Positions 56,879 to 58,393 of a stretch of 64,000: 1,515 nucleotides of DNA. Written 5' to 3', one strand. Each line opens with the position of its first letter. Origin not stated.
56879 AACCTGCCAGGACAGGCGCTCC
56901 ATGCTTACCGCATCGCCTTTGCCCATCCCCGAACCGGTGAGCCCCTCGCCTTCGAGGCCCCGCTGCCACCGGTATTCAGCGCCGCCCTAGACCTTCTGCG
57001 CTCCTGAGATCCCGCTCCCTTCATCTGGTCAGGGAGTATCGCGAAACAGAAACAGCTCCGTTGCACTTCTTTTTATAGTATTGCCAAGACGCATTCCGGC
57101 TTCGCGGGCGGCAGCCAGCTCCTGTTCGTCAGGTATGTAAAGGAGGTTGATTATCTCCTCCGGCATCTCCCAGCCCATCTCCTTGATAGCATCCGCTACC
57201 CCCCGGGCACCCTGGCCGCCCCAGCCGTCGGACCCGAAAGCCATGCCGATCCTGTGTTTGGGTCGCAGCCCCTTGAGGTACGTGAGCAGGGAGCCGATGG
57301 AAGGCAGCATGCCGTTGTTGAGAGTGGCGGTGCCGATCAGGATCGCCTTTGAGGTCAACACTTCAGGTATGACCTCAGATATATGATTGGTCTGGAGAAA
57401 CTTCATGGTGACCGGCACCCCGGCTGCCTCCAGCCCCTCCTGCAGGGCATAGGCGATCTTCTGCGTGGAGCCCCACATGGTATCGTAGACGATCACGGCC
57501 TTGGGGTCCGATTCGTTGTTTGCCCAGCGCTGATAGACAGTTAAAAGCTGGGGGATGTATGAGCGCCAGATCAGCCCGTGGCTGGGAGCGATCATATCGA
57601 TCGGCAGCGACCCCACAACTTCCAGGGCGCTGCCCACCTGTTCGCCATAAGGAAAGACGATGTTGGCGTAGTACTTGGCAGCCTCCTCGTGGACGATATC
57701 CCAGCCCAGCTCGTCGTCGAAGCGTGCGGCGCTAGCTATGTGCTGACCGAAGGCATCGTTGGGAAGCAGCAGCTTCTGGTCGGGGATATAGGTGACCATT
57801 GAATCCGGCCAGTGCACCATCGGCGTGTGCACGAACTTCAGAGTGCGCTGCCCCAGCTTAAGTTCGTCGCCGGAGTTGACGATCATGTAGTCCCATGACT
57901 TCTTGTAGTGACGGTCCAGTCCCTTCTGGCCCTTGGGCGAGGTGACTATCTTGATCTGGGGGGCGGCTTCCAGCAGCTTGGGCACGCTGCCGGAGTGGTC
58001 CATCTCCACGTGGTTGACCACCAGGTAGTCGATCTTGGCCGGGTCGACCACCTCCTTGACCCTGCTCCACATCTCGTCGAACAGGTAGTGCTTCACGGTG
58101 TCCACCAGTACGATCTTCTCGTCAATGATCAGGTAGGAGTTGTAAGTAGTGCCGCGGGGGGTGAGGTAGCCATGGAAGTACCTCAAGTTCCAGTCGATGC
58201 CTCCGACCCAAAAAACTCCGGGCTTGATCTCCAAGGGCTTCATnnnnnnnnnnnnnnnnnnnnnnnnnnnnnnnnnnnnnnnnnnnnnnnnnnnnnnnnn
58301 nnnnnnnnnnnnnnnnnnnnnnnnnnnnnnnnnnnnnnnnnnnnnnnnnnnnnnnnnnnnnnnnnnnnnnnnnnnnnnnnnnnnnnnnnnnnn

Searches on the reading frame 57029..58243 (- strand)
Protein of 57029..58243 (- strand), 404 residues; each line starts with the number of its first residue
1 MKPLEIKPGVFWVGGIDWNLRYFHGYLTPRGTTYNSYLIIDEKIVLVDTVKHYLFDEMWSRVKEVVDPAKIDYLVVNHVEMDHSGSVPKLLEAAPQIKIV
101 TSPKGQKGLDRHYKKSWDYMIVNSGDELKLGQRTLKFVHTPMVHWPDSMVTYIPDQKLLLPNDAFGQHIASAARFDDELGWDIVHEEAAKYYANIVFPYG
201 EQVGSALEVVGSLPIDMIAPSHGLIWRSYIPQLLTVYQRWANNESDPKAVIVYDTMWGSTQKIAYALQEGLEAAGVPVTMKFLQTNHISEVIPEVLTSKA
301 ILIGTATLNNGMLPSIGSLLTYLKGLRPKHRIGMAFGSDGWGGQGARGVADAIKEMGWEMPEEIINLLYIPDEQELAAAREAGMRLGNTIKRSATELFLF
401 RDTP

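Call 27: find_encoding_contigs(protein=window:57029-58243:-, flank=6000, max_places=10)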
Protein window:57029-58243:- (404 aa): no gene with exactly this product is on record in the collection.

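Call 43: find_homologous_proteins(query=window:57029-58243:-, max_evalue=1e-50)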
Query window:57029-58243:- (404 aa): 7998 proteins with E <= 1e-50 among 8000 candidates; the best 120 are listed.
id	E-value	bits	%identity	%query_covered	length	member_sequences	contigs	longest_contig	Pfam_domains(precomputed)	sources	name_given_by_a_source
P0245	1.9e-275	932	100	100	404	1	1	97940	PF19583.6,PF00753.34,PF00258.31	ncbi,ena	-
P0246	1.5e-231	787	86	97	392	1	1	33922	PF19583.6,PF00753.34,PF00258.31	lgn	-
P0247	2.0e-217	741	79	98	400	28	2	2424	PF19583.6,PF00753.34,PF00258.31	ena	-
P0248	8.3e-217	739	80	97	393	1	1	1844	PF19583.6,PF00753.34,PF00258.31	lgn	-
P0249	5.2e-216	736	79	97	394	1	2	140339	PF19583.6,PF00753.34,PF00258.31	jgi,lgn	jgi:flavorubredoxin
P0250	1.5e-215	734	79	97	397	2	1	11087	PF19583.6,PF00753.34,PF00258.31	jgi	-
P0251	6.2e-213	726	77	97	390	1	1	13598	PF19583.6,PF00753.34,PF00258.31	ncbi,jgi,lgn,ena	-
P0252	1.0e-209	715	76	97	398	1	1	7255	PF19583.6,PF00753.34,PF00258.31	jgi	jgi:flavorubredoxin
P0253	7.3e-209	712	75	97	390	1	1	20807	PF19583.6,PF00753.34,PF00258.31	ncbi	-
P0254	7.5e-208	709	75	97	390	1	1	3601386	PF19583.6,PF00753.34,PF00258.31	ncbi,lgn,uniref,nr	ncbi:flavodoxin/nitric oxide synthase [Desulfofundulus kuznetsovii DSM 6115]|uniref:Flavodoxin/nitri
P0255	1.3e-207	708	75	97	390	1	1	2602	PF19583.6,PF00753.34,PF00258.31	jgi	jgi:flavorubredoxin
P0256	2.5e-207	707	74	97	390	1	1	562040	PF19583.6,PF00753.34,PF00258.31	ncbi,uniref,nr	ncbi:FprA family A-type flavoprotein [Desulfofundulus sp. TPOSR]|uniref:FprA family A-type flavoprot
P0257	3.8e-207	707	75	97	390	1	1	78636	PF19583.6,PF00753.34,PF00258.31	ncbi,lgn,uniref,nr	ncbi:FprA family A-type flavoprotein [Desulfofundulus thermosubterraneus]|uniref:Flavorubredoxin n=1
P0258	5.8e-207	706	75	97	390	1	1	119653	PF19583.6,PF00753.34,PF00258.31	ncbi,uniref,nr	ncbi:flavorubredoxin [Desulfofundulus luciae]|uniref:Flavorubredoxin n=1 Tax=Desulfofundulus luciae 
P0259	9.5e-207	705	74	97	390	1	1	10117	PF19583.6,PF00753.34,PF00258.31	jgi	jgi:flavorubredoxin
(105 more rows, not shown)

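Call 45: find_encoding_contigs(protein=P0246, flank=5000, max_places=2)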
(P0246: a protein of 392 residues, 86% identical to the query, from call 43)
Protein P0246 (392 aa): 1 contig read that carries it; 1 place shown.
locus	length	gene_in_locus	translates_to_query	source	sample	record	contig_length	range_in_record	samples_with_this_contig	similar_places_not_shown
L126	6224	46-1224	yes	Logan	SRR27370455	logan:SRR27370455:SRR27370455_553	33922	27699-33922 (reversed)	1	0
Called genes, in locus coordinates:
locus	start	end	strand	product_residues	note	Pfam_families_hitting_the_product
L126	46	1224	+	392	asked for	PF00753:Lactamase_B, PF19583:ODP, PF00258:Flavodoxin_1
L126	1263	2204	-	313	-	PF01479:S4, PF00849:PseudoU_synth_2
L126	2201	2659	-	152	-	PF01252:Peptidase_A8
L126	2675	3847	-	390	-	PF13439:Glyco_transf_4, PF13579:Glyco_trans_4_4, PF20706:GT4-conflict, PF00534:Glycos_transf_1, PF13692:Glyco_trans_1_4, PF13524:Glyco_trans_1_2 (weak)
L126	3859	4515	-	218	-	PF01258:zf-dskA_traR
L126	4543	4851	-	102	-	PF18910:DUF5665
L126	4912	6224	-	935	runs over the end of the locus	PF00133:tRNA-synt_1, PF09334:tRNA-synt_1g, PF13603:tRNA-synt_1_2, PF01406:tRNA-synt_1e, PF09334:tRNA-synt_1g (weak), PF08264:Anticodon_1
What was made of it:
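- Tried and rejected: Relatives: the closest (flavodiiron protein 86% identical) has a contig that ends 45 bp before the gene (call 45).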

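Call 46: find_encoding_contigs(protein=P0249, flank=5000, max_places=2)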
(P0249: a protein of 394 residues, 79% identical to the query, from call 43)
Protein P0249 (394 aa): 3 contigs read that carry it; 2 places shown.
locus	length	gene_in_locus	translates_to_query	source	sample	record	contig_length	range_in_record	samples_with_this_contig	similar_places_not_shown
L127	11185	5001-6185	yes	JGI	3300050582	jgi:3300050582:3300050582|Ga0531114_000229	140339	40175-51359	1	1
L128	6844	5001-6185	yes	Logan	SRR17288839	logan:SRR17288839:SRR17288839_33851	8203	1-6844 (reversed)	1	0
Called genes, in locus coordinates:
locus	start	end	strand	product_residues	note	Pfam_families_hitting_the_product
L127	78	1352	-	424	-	PF01979:Amidohydro_1, PF07969:Amidohydro_3 (faint), PF12890:DHOase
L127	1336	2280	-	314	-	PF02729:OTCace_N, PF00185:OTCace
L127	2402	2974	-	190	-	PF00156:Pribosyltran, PF14681:UPRTase (weak)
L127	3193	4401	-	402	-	PF04519:Bactofilin (faint), PF26514:DUF8173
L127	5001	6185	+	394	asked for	PF00753:Lactamase_B, PF19583:ODP, PF00258:Flavodoxin_1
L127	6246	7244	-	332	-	PF01479:S4 (weak), PF00849:PseudoU_synth_2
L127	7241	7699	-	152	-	PF01252:Peptidase_A8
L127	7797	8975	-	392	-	PF13439:Glyco_transf_4, PF13579:Glyco_trans_4_4, PF20706:GT4-conflict (weak), PF13524:Glyco_trans_1_2 (faint), PF00534:Glycos_transf_1, PF13692:Glyco_trans_1_4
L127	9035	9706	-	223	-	PF01258:zf-dskA_traR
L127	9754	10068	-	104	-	PF18910:DUF5665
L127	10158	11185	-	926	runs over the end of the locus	PF00133:tRNA-synt_1, PF09334:tRNA-synt_1g, PF13603:tRNA-synt_1_2 (weak), PF01406:tRNA-synt_1e, PF09334:tRNA-synt_1g (weak), PF08264:Anticodon_1, PF06827:zf-FPG_IleRS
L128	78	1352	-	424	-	PF01979:Amidohydro_1, PF07969:Amidohydro_3 (faint), PF12890:DHOase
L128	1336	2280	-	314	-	PF02729:OTCace_N, PF00185:OTCace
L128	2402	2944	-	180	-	PF00156:Pribosyltran, PF14681:UPRTase (weak)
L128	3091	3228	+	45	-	-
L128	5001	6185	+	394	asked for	PF00753:Lactamase_B, PF19583:ODP, PF00258:Flavodoxin_1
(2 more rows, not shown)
